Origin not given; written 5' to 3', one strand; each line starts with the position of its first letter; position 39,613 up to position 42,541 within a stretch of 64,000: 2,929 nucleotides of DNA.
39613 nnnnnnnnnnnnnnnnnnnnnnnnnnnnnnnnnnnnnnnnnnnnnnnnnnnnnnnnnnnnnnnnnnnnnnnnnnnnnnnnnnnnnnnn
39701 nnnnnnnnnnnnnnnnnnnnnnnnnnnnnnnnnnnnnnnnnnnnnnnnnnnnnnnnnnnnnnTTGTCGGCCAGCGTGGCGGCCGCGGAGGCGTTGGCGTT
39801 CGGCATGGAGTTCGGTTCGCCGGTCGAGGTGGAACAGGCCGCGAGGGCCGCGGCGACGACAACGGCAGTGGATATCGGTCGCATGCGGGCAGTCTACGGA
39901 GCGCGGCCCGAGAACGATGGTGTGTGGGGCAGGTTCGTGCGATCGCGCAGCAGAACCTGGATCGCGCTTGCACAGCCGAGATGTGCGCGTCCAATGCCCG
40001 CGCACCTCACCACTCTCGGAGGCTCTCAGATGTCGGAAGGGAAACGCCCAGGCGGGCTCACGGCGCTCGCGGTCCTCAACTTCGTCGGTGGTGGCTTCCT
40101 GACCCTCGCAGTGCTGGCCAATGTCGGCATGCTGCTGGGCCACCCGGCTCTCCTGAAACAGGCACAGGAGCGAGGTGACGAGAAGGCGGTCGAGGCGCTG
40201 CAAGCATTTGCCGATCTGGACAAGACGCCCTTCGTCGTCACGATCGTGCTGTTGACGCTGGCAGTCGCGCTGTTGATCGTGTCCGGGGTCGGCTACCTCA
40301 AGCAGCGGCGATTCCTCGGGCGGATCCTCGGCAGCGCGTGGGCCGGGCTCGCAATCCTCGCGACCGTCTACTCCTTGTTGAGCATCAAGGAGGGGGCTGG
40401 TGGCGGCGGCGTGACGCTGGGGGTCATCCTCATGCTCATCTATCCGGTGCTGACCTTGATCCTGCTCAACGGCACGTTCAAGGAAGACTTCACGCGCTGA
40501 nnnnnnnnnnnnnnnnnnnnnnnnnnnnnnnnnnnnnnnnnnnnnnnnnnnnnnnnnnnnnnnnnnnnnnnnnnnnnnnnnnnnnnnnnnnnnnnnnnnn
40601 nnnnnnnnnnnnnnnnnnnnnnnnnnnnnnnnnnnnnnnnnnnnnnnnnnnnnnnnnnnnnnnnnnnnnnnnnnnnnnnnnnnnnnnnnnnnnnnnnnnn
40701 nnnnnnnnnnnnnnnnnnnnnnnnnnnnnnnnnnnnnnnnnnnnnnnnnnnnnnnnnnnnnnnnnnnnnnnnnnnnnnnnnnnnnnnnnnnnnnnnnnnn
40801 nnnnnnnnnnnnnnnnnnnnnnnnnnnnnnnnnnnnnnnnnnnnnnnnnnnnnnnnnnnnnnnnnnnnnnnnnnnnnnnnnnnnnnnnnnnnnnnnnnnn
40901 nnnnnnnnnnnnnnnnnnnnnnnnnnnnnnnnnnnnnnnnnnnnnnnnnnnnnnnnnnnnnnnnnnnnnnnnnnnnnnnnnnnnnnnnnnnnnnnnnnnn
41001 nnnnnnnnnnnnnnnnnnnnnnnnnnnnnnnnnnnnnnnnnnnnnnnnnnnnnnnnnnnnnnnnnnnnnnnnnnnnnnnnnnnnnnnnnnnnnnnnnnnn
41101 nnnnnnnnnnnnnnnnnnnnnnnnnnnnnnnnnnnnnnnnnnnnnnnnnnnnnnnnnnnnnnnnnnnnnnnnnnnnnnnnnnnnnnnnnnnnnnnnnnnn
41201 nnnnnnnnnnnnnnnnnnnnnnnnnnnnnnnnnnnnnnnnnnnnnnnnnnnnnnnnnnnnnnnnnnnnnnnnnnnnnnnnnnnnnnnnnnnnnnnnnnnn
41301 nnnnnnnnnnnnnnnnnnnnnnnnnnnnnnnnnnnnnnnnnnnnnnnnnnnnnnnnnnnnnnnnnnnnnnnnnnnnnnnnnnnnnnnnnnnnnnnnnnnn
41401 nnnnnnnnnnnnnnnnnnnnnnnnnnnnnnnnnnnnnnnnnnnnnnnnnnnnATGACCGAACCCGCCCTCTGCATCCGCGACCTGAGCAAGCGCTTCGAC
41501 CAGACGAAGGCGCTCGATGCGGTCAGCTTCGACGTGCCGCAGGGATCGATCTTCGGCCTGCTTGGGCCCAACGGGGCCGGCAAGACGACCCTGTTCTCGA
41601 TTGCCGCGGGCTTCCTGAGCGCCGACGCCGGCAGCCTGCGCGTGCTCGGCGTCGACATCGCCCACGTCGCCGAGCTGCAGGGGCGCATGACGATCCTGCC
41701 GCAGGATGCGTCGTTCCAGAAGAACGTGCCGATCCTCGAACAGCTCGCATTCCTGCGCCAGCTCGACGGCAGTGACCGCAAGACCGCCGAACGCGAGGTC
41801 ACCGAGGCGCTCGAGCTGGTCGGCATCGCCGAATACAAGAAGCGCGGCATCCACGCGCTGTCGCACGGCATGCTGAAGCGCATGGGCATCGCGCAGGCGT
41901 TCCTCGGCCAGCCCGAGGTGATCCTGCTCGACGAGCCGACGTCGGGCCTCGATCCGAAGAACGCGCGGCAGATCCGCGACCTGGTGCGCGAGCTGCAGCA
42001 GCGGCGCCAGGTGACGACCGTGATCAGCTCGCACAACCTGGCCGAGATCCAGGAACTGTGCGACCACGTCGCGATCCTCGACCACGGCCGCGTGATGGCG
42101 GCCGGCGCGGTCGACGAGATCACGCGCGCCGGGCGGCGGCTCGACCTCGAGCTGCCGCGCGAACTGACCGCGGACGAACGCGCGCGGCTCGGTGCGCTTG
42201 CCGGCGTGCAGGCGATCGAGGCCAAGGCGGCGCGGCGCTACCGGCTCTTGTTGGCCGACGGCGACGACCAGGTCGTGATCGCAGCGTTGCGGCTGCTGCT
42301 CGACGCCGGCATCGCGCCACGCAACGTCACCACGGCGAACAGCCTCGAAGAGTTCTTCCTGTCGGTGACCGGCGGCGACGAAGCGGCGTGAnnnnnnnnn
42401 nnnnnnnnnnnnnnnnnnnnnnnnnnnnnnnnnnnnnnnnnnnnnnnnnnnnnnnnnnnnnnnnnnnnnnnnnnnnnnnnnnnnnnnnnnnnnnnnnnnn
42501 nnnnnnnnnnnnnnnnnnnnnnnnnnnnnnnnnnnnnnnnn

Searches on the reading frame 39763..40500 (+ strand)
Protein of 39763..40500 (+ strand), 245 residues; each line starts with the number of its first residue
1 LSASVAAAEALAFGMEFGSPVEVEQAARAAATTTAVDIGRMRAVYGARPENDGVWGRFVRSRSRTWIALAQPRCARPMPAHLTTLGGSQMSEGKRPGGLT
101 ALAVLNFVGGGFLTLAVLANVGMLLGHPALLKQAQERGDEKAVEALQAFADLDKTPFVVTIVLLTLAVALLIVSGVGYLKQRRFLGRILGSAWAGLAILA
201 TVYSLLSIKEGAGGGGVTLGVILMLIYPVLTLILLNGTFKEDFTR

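Call 6: search_protein_families(library=pfam, proteins=[window:39763-40500:+], max_evalue=0.01)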
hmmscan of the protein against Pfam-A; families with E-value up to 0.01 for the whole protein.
window:39763-40500:+ (245 aa): 1 family
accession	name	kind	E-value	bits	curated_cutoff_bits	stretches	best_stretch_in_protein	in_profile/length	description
PF00892.27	EamA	-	0.0069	17.1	28.2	0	159-244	31-116/135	EamA-like transporter family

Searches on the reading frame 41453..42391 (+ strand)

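Call 6: search_protein_families(library=pfam, proteins=[window:41453-42391:+], max_evalue=0.01)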
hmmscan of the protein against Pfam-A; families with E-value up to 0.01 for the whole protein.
window:41453-42391:+ (312 aa): 4 families
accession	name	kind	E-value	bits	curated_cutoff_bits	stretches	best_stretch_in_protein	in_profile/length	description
PF00005.33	ABC_tran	-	3.9e-30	105.7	25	1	21-164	1-137/137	ABC transporter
PF13304.12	AAA_21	-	7.6e-14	52.9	27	1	128-197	230-301/304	AAA domain, putative AbiEii toxin, Type IV TA system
PF02463.25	SMC_N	-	0.00034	20.6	40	0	156-197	161-202/220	RecF/RecN/SMC N terminal domain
PF13476.12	AAA_23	-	0.004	18.2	27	0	30-48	18-36/201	AAA domain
